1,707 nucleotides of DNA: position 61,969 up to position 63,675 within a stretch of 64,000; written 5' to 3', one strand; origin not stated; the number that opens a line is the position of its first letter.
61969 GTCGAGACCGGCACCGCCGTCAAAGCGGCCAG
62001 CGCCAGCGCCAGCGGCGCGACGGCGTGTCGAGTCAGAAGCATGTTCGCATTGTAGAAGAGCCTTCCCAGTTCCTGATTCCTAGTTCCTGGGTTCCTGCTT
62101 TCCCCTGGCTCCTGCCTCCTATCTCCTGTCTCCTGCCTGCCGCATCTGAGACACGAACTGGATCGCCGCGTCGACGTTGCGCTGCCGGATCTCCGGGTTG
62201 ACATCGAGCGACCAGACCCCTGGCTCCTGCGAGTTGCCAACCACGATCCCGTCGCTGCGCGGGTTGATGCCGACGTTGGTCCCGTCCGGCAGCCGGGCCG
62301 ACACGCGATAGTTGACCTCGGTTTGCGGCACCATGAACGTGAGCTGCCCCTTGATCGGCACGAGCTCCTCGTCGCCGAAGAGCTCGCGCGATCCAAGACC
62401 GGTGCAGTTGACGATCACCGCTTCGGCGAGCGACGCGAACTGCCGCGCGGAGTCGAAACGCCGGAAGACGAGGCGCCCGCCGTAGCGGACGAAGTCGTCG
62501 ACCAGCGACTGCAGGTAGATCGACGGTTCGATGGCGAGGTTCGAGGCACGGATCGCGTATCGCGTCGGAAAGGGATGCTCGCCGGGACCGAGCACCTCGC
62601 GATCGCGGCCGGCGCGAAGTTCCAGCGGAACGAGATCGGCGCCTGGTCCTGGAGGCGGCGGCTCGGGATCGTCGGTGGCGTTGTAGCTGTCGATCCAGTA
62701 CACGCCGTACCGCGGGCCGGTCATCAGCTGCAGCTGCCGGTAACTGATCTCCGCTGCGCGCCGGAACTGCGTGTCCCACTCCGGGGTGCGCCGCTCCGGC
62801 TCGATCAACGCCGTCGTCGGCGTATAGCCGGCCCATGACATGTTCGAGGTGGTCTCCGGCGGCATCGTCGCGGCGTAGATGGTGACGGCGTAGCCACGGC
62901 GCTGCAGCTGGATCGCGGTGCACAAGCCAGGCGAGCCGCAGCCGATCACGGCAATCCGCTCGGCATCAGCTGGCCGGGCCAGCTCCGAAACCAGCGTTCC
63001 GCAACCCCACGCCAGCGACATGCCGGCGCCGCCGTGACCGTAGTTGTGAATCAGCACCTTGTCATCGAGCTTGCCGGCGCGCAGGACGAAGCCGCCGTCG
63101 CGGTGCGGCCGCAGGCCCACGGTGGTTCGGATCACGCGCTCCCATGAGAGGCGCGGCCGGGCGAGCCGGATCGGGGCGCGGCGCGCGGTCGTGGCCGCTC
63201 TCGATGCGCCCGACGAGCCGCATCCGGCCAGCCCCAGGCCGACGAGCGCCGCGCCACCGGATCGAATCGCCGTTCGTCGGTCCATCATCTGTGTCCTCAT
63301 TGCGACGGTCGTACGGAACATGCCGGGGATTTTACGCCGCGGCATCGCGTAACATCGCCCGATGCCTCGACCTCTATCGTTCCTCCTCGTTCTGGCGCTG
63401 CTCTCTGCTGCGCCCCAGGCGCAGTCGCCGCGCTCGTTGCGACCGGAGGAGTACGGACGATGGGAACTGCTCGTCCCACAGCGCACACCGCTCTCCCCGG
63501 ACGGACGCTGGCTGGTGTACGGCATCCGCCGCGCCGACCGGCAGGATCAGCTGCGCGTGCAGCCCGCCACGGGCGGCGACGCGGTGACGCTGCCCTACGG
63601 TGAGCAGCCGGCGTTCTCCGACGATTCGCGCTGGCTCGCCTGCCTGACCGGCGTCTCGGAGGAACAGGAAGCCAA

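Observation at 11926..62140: Family of modular 7-9 bp tandem microsatellite cassettes occupying intergenic spaces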

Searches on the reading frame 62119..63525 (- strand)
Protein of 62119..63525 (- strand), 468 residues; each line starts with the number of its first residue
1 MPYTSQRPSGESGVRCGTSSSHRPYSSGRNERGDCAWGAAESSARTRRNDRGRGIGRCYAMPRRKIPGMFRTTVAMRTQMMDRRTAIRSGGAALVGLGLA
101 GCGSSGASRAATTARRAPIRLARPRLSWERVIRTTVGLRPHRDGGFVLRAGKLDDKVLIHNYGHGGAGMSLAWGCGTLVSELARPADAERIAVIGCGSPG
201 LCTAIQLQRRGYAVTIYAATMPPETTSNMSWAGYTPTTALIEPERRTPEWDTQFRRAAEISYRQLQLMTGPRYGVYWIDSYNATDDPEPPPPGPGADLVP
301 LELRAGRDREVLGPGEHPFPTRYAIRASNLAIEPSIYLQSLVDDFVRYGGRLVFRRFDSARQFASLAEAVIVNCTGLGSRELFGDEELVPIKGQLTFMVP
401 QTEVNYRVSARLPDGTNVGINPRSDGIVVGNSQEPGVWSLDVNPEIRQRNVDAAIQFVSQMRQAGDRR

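Call 21: search_protein_families(library=pfam, proteins=[window:62119-63525:-])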
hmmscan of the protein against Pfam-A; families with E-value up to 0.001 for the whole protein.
window:62119-63525:- (468 aa): 1 family
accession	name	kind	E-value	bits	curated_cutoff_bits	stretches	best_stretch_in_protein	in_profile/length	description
PF01266.30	DAO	-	2.8e-30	106.5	27.9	2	190-461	1-300/353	FAD dependent oxidoreductase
